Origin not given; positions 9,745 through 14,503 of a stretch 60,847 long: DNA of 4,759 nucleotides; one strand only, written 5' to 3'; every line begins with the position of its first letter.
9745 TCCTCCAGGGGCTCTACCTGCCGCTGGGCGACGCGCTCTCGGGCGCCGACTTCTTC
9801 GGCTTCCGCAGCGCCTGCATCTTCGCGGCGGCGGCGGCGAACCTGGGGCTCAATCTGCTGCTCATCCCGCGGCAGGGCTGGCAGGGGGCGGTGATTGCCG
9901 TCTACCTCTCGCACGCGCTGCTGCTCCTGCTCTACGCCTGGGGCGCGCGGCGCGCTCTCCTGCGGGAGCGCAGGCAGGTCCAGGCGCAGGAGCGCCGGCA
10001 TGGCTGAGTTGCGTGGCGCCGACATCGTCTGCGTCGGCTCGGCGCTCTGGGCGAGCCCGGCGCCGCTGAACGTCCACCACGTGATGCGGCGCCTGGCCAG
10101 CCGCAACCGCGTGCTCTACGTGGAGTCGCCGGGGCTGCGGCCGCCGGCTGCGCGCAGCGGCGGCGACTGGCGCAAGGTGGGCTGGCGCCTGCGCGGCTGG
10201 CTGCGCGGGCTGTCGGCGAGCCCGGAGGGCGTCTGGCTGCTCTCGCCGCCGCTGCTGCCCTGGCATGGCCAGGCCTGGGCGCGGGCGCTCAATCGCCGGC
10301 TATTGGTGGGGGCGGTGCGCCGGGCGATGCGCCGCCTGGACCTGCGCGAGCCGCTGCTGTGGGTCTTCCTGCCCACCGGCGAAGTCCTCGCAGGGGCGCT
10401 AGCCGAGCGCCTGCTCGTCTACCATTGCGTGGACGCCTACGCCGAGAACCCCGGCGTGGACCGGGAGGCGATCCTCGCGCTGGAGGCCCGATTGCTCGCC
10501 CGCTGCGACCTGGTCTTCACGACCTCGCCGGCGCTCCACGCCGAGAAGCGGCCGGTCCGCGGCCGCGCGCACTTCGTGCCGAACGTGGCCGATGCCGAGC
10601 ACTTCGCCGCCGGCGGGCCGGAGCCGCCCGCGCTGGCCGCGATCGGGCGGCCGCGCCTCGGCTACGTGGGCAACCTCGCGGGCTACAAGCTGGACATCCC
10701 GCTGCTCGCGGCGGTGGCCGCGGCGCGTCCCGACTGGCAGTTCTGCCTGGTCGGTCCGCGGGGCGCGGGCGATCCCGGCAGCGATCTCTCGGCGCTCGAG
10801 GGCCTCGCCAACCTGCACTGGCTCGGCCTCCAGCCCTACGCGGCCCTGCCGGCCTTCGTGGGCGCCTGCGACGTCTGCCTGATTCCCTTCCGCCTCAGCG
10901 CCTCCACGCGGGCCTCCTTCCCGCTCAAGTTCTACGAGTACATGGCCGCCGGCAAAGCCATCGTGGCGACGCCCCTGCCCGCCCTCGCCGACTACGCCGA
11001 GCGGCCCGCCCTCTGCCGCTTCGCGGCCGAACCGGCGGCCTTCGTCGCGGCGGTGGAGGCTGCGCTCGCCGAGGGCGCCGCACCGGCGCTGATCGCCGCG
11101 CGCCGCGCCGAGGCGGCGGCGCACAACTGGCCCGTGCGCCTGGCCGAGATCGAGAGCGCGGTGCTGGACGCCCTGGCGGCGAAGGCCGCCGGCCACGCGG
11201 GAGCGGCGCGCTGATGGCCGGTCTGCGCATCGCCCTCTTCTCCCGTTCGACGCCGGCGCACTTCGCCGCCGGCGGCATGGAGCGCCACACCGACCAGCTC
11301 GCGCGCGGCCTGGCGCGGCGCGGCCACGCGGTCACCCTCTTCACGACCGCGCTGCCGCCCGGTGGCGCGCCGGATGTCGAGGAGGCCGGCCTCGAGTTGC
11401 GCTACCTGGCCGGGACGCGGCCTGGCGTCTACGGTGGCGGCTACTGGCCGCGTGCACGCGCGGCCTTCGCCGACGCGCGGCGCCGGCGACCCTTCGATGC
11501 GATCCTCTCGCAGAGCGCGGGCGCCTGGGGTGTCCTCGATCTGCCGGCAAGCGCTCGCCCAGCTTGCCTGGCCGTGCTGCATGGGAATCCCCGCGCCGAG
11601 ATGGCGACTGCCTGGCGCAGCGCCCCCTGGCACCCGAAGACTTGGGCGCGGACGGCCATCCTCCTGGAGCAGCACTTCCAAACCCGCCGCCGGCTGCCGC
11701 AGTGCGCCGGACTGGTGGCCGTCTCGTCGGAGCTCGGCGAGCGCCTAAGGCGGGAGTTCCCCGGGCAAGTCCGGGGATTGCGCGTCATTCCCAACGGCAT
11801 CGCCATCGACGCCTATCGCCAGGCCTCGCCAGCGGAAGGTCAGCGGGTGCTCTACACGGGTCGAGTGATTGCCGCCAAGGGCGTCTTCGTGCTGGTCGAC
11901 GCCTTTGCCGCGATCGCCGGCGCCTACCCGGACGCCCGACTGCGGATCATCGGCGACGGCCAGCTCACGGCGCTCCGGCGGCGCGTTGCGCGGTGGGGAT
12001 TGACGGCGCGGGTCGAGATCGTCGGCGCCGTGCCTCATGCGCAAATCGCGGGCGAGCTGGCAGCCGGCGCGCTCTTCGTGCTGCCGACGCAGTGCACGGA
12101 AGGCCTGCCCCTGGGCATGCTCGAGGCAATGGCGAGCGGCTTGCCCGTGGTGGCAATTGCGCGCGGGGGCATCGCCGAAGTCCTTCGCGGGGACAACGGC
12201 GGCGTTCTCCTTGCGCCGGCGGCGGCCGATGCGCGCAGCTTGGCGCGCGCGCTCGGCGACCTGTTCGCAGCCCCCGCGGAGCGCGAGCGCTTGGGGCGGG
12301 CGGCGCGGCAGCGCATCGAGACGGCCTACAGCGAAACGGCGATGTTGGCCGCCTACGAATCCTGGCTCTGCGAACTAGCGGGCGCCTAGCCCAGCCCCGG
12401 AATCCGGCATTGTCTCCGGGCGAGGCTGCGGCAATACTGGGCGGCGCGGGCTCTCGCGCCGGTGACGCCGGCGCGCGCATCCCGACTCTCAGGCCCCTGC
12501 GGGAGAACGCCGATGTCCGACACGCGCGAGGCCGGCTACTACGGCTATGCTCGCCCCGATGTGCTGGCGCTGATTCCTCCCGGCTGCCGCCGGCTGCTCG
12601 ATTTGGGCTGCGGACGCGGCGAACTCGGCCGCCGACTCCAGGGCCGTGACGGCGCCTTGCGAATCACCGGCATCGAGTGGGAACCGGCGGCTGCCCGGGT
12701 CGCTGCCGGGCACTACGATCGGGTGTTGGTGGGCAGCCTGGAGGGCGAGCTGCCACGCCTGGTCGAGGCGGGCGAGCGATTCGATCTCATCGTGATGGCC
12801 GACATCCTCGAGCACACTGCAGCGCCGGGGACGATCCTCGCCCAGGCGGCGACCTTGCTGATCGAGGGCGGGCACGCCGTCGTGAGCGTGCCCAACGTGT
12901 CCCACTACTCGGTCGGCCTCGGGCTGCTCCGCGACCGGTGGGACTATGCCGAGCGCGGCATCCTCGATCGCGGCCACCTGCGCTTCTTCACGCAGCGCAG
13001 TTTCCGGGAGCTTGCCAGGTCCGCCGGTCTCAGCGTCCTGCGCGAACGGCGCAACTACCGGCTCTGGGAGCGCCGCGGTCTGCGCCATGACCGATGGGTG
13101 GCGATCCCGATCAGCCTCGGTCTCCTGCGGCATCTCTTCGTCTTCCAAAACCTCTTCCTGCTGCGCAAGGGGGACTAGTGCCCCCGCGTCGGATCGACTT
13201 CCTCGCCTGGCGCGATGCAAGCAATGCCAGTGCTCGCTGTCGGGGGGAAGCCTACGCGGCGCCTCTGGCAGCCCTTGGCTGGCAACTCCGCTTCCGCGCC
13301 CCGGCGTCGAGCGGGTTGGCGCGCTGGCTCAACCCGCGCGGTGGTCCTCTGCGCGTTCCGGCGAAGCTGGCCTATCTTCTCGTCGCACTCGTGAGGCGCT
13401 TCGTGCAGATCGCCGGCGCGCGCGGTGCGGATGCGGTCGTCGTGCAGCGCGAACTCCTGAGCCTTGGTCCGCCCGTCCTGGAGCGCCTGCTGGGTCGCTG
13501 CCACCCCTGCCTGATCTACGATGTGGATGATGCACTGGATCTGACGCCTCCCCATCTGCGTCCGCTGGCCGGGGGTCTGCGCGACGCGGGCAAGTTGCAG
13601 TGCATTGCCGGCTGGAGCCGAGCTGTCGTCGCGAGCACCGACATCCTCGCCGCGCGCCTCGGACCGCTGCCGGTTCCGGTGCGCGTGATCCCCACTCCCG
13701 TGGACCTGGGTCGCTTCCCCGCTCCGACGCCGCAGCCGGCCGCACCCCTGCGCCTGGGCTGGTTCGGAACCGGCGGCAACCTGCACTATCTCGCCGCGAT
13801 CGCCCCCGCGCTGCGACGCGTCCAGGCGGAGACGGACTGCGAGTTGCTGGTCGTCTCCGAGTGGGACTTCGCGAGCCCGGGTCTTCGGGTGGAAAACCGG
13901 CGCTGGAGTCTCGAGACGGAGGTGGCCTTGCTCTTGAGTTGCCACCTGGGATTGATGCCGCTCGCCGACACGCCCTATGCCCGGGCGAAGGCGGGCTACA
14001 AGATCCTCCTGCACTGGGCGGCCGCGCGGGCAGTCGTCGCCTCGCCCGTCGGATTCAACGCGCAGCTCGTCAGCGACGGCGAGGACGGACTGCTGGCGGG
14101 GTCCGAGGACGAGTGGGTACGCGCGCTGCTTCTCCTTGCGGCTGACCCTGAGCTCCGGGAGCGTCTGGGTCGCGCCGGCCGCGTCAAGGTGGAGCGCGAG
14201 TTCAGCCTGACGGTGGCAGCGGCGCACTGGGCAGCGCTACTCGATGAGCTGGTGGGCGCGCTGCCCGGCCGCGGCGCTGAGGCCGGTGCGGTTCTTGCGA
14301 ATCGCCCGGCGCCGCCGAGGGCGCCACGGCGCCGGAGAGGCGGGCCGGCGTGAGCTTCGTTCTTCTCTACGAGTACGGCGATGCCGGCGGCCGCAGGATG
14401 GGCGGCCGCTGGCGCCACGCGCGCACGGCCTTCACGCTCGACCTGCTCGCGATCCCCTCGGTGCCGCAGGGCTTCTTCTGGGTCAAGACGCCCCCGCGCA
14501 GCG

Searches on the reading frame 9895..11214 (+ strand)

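Call 21: search_protein_families(library=pfam, proteins=[window:9895-11214:+], max_evalue=0.00001)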
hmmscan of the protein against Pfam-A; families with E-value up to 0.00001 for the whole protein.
window:9895-11214:+ (439 aa): 3 families
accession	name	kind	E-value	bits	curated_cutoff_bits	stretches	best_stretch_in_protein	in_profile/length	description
PF13692.12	Glyco_trans_1_4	-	3.3e-14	53.8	27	1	252-392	1-141/142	Glycosyl transferases group 1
PF00534.26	Glycos_transf_1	-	2e-10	40.9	26.4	1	253-394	16-159/172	Glycosyl transferases group 1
PF13524.12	Glyco_trans_1_2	-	3.9e-07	30.6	25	1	270-420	5-143/144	Glycosyl transferase-like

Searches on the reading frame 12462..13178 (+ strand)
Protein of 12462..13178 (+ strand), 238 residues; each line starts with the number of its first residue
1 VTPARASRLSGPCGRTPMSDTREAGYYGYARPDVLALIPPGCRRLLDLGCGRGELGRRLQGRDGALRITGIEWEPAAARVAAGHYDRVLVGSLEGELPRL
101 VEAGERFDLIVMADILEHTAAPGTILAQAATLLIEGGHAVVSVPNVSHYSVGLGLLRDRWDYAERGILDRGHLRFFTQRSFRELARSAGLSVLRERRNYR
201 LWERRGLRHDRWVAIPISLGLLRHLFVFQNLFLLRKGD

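Call 21: search_protein_families(library=pfam, proteins=[window:12462-13178:+], max_evalue=0.00001)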
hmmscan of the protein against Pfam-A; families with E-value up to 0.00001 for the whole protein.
window:12462-13178:+ (238 aa): 6 families
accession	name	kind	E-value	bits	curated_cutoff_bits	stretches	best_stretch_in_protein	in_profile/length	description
PF13489.12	Methyltransf_23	-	6.8e-19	68.6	27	1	41-193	22-162/164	Methyltransferase domain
PF07021.18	MetW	-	8.1e-11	42.3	21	1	34-157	7-123/193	Methionine biosynthesis protein MetW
PF08241.18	Methyltransf_11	-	8.7e-10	39.5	21.2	1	46-140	1-94/95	Methyltransferase domain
PF08242.18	Methyltransf_12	-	1.3e-09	39.1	30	1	46-138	1-97/98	Methyltransferase domain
PF13847.12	Methyltransf_31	-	1.3e-09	38.4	27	1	44-145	6-113/145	Methyltransferase domain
PF13649.12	Methyltransf_25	-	2.7e-09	38.1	27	1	46-137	2-97/97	Methyltransferase domain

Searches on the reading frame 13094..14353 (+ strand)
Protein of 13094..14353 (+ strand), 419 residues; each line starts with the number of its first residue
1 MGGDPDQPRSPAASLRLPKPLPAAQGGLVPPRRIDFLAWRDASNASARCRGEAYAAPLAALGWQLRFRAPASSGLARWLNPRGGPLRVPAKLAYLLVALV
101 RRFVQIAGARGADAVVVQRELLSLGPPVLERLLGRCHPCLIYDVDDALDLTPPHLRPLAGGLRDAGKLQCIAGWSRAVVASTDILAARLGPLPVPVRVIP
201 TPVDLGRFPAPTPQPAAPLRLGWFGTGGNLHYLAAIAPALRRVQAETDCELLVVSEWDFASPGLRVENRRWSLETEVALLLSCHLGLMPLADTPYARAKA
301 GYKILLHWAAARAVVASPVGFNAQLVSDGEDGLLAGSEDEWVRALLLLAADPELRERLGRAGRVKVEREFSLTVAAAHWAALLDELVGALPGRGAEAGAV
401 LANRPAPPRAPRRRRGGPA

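Call 68: search_protein_families(library=pfam, proteins=[window:13094-14353:+], max_evalue=0.001)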
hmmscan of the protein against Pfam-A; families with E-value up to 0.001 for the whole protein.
window:13094-14353:+ (419 aa): 3 families
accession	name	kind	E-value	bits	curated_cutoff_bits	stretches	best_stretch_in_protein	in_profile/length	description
PF13692.12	Glyco_trans_1_4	-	1.2e-06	29.3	27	1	230-351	17-142/142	Glycosyl transferases group 1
PF13524.12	Glyco_trans_1_2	-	0.00015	22.2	25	1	303-375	66-138/144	Glycosyl transferase-like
PF00534.26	Glycos_transf_1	-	0.00017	21.6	26.4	1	310-363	115-170/172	Glycosyl transferases group 1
